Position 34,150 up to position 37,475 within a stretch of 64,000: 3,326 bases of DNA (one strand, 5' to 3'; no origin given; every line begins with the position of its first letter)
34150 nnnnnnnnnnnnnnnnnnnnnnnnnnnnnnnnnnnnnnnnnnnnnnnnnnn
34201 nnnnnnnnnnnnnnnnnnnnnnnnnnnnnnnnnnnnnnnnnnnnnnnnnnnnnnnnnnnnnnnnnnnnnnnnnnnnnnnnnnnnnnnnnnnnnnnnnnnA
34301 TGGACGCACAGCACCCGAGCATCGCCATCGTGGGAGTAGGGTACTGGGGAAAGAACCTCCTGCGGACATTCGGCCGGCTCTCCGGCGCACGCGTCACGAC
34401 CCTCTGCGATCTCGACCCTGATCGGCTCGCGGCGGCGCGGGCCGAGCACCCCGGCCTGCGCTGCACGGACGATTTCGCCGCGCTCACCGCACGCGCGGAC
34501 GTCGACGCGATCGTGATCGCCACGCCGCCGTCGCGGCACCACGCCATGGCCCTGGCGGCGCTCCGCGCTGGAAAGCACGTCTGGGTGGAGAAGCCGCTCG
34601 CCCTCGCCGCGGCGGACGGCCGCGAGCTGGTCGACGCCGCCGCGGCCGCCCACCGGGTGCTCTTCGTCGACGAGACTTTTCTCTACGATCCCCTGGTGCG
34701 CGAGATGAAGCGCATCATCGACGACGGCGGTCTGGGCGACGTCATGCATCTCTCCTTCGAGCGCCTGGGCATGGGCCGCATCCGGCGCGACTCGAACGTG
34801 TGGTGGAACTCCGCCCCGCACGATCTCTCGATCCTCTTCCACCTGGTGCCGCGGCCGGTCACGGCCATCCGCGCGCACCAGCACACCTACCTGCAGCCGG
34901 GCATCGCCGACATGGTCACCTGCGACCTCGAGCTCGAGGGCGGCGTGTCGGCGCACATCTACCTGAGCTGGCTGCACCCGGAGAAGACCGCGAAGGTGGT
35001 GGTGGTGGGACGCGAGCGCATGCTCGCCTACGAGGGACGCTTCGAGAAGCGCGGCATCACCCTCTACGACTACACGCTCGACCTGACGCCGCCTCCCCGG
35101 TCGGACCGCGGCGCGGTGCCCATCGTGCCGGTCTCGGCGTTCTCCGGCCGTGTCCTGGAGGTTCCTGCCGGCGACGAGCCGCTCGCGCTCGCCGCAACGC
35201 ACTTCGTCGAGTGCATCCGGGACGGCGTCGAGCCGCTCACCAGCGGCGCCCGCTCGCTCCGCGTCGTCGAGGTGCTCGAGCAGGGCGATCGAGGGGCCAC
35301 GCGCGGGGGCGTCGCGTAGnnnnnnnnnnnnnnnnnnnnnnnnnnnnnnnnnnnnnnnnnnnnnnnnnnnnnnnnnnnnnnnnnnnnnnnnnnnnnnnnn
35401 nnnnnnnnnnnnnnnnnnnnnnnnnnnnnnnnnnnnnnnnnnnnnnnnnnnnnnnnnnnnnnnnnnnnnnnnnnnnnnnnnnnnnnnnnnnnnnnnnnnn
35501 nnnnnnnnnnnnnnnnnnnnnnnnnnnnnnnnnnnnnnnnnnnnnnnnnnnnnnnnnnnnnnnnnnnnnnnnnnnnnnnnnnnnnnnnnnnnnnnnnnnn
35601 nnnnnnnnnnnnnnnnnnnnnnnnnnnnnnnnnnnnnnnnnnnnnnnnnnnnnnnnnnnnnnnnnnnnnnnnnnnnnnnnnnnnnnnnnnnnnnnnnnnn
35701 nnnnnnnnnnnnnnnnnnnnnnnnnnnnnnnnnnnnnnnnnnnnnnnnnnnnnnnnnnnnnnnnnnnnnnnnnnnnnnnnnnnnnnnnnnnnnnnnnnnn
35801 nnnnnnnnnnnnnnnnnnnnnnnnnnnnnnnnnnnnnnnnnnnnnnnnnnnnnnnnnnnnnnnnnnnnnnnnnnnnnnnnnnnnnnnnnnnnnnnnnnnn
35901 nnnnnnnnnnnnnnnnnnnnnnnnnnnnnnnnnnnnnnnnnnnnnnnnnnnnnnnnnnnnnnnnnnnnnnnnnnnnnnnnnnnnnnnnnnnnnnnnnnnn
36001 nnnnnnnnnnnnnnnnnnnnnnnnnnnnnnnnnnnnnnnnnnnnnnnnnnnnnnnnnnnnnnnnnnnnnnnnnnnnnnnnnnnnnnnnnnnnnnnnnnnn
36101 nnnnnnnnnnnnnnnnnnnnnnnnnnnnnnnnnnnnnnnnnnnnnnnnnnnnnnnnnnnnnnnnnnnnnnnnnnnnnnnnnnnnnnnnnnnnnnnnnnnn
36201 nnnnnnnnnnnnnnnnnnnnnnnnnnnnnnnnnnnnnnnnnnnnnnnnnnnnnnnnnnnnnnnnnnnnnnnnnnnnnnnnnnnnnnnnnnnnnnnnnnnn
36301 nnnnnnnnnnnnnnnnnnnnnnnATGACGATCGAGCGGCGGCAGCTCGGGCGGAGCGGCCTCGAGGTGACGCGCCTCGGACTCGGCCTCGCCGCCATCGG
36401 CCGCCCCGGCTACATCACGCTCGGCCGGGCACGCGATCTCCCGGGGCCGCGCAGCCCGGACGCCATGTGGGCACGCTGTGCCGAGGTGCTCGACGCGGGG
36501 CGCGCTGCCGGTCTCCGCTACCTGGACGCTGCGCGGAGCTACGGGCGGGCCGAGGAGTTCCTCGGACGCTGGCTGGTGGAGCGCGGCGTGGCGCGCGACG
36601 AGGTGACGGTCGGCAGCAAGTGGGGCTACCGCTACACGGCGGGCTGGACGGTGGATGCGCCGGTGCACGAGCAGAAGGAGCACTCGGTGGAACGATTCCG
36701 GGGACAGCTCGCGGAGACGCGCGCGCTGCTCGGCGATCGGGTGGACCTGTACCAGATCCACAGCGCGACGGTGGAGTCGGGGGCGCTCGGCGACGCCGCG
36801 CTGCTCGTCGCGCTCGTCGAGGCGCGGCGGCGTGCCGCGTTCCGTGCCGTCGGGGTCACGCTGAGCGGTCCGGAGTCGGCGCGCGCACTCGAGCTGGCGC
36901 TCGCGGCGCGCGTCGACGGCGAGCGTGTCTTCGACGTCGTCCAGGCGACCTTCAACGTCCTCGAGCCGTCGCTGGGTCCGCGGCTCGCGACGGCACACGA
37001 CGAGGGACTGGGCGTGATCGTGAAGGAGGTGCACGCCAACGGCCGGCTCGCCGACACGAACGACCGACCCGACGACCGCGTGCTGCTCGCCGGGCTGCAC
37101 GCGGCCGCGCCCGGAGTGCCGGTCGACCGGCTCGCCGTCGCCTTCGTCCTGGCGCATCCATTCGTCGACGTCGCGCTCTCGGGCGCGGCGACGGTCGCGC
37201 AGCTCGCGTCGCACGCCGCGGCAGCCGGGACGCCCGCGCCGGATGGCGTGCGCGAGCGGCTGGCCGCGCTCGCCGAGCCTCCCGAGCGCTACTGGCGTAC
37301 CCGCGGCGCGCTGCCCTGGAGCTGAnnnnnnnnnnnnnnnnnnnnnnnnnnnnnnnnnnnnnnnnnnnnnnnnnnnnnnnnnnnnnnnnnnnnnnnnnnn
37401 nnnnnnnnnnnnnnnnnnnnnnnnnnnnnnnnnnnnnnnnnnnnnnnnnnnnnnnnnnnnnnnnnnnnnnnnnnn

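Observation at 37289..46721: AEP phosphonate core coupled to CDP-alcohol transferase: candidate bacterial phosphonolipid pathway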

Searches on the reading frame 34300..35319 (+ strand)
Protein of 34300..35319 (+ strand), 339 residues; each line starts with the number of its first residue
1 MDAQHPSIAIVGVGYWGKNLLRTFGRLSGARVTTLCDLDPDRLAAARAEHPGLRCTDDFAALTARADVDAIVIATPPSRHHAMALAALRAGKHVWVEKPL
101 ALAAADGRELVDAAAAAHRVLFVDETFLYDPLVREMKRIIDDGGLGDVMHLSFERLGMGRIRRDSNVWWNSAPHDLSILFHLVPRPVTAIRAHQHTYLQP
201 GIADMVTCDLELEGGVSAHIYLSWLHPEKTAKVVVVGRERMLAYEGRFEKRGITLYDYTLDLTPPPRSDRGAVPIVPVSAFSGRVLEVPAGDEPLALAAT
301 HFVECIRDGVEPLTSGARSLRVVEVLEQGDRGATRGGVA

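Call 12: search_protein_families(library=ncbifam, proteins=[window:34300-35319:+], max_evalue=0.00001)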
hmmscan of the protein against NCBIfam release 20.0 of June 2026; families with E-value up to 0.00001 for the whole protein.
window:34300-35319:+ (339 aa): 10 families
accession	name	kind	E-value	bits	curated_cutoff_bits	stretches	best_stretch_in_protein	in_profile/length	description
NF040723.1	UDP-GlcNAcDh_Arch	equivalog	2.1e-36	126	450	1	8-243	3-236/302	UDP-N-acetylglucosamine 3-dehydrogenase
TIGR04380.1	myo_inos_iolG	equivalog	2.3e-20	72.8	355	1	7-221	3-228/330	inositol 2-dehydrogenase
NF008607.0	PRK11579.1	subfamily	3.3e-17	62.5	330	1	9-188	8-194/346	oxidoreductase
NF052479.1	LevoglcsnDh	equivalog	4e-17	62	650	1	34-151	40-157/386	levoglucosan dehydrogenase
NF041392.1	XylDh_Gfo6_Halo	equivalog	1.9e-15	56.6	350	1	8-151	19-166/350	D-xylose 1-dehydrogenase Gfo6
NF052679.1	InsChiInosDhIolG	equivalog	3.6e-15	55.8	540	1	8-149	5-149/343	bifunctional inositol 2-dehydrogenase/D-chiro-inositol 1-dehydrogenase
NF058561.1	BT_2158_fam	equivalog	2.7e-13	49.4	750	1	7-150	37-179/487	glycoside 3-dehydrogenase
NF058563.1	BT_2159_fam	equivalog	9.3e-10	38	650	1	8-155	3-150/350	disaccharide 3-dehydrogenase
NF007574.0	PRK10206.1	equivalog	3e-07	29.8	352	1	53-151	51-149/345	oxidoreductase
NF003992.0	PRK05472.2-1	equivalog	1.7e-06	27.4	226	1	5-91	98-184/249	redox-sensing transcriptional repressor Rex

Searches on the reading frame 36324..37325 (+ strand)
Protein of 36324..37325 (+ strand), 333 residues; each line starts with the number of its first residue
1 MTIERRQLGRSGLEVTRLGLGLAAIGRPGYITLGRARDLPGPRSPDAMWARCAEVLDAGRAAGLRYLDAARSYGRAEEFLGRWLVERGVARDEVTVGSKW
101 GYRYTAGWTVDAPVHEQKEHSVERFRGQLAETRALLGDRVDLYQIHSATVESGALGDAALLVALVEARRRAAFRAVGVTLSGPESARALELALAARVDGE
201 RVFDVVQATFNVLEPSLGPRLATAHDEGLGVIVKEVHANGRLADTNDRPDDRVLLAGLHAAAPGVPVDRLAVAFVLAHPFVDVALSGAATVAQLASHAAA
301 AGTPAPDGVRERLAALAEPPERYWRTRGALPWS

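Call 12: search_protein_families(library=ncbifam, proteins=[window:36324-37325:+], max_evalue=0.00001)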
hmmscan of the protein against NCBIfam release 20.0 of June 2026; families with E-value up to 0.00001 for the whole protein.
window:36324-37325:+ (333 aa): 2 families
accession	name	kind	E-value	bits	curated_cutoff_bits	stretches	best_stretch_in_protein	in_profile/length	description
NF007912.0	PRK10625.1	equivalog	9.9e-07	28.4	415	0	70-156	59-142/346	NADP(H)-dependent aldo-keto reductase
NF049922.1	MethglyxlRedYdjG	equivalog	1.8e-06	27.2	550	0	7-181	5-171/326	NADH-dependent methylglyoxal reductase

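Call 62: search_protein_families(library=pfam, proteins=[window:36324-37325:+], max_evalue=0.001)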
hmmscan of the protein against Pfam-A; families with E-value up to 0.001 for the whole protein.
window:36324-37325:+ (333 aa): 1 family
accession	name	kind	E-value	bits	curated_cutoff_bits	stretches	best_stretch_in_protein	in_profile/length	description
PF00248.27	Aldo_ket_red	-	3.5e-20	72.7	24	1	54-309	23-282/291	Aldo/keto reductase family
